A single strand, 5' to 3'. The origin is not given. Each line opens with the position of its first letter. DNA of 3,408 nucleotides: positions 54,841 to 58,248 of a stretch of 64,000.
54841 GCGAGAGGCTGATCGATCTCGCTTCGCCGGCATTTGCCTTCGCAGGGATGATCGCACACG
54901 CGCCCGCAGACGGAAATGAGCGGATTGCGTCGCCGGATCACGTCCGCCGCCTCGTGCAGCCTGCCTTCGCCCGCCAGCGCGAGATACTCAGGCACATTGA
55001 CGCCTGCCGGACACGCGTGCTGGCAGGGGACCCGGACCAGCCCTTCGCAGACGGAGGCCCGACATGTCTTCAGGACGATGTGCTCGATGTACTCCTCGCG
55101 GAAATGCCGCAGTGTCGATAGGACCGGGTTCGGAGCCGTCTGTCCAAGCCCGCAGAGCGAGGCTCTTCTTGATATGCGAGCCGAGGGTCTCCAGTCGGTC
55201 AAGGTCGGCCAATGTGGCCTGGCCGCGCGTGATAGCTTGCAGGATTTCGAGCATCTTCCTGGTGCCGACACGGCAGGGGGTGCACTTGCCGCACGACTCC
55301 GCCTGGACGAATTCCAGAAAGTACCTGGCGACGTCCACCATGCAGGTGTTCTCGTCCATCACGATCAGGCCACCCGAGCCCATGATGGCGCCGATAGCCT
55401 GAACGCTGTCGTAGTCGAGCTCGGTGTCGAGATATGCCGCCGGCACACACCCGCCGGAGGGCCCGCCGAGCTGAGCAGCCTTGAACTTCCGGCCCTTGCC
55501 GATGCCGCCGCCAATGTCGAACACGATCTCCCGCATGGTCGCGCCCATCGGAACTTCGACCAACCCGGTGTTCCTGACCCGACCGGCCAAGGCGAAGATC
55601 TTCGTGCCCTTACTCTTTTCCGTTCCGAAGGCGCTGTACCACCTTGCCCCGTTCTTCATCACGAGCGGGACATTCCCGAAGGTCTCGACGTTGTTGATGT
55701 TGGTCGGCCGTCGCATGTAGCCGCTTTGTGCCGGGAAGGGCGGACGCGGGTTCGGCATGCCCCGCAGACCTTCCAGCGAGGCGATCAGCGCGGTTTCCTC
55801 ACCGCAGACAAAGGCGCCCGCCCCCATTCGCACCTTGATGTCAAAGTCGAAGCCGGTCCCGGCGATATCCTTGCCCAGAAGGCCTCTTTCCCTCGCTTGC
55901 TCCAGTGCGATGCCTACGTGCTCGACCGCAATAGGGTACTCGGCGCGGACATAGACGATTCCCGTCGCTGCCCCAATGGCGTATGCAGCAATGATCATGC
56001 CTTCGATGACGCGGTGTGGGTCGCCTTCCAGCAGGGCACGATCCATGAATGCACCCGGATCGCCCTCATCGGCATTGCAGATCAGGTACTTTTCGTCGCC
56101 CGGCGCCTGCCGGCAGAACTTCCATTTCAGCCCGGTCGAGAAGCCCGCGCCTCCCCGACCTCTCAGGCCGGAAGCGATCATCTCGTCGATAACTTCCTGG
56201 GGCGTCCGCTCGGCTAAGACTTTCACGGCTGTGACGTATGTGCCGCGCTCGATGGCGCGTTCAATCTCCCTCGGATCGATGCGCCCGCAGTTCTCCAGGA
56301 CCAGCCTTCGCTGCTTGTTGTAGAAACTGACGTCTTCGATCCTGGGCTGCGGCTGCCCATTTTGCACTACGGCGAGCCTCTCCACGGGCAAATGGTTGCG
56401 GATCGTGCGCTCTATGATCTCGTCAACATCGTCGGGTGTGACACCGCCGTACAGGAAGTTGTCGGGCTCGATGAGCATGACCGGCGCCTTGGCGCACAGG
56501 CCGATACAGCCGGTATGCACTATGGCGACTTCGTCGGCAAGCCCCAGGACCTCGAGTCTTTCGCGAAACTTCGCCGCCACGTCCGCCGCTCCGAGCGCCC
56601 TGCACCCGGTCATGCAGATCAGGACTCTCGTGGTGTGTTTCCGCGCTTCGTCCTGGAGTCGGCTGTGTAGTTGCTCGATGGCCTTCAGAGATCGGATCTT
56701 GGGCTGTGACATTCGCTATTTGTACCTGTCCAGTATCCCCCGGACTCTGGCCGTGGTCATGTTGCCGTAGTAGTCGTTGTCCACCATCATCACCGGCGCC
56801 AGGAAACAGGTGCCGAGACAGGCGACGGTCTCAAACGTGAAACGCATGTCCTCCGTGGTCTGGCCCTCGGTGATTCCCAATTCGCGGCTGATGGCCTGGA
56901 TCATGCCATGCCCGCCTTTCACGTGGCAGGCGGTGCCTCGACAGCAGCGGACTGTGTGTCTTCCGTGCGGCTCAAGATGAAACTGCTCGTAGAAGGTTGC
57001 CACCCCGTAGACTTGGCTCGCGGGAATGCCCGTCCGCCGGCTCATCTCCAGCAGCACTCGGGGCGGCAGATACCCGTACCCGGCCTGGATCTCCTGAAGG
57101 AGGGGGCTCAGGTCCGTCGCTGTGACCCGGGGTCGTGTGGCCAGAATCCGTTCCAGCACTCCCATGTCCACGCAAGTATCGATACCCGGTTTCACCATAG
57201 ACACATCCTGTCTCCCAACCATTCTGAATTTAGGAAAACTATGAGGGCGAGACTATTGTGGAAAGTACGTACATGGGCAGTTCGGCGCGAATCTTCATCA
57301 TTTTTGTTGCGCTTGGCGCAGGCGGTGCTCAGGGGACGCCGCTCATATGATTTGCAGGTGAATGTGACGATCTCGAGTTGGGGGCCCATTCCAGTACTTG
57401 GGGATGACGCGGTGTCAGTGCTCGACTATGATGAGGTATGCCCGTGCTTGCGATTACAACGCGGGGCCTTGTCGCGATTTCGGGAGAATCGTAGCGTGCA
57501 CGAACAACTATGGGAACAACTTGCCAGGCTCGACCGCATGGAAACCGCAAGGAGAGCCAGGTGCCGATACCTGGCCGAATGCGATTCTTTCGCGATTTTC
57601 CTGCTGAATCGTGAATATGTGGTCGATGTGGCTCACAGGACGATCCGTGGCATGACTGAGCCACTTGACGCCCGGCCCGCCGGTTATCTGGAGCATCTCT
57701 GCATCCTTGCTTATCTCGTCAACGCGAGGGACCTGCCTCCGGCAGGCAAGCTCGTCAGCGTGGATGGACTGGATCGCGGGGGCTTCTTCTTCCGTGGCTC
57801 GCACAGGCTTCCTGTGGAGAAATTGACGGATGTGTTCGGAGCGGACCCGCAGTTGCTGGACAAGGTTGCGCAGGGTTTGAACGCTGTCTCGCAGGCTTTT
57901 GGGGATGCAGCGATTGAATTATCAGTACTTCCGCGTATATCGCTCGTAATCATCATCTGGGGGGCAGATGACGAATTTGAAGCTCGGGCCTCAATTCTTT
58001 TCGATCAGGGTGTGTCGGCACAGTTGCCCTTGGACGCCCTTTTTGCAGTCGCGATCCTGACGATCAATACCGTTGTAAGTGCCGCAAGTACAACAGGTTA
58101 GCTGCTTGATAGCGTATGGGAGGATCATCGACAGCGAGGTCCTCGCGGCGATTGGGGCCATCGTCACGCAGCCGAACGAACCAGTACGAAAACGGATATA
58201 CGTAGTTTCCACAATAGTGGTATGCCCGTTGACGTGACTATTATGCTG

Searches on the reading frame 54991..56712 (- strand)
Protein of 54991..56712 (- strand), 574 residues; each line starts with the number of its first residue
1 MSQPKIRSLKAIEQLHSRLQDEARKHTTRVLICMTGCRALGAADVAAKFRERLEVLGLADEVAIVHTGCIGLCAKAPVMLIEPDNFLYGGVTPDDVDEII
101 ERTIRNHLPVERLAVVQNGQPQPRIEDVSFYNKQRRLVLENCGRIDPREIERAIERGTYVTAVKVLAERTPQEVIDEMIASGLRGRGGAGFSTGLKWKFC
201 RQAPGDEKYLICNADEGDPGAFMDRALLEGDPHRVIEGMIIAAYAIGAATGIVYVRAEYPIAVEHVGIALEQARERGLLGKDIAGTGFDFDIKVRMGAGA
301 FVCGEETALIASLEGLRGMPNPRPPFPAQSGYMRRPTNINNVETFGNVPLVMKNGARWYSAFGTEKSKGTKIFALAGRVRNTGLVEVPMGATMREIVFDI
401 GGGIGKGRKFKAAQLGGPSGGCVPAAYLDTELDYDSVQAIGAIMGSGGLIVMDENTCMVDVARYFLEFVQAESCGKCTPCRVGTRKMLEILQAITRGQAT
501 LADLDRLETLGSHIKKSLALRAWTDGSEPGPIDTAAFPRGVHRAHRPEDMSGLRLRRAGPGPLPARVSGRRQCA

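Call 53: search_protein_families(library=pfam, proteins=[window:54991-56712:-], max_evalue=0.001)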
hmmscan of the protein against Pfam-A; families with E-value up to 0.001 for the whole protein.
window:54991-56712:- (574 aa): 4 families
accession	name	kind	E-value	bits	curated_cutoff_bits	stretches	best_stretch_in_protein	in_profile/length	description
PF01512.22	Complex1_51K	-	1.2e-44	152.2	31.2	1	180-349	3-149/150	Nuo51 FMN-binding domain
PF10589.14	NADH_4Fe-4S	-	1.4e-19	70.1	23.5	1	460-517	1-58/85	NADH-ubiquinone oxidoreductase-F iron-sulfur binding region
PF01257.25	2Fe-2S_thioredx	-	9.4e-08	32.5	24.8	1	27-102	65-143/145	Thioredoxin-like [2Fe-2S] ferredoxin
PF10531.15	SLBB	-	0.00014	22.1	27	1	373-421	2-53/55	SLBB domain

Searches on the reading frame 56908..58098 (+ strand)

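Call 53: search_protein_families(library=pfam, proteins=[window:56908-58098:+], max_evalue=0.001)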
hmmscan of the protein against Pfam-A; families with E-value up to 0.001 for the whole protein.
window:56908-58098:+ (397 aa): 1 family
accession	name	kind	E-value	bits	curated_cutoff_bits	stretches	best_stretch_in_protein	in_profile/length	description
PF12654.12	DUF3786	-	7.4e-36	123.8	27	1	212-387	4-175/176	Domain of unknown function (DUF3786)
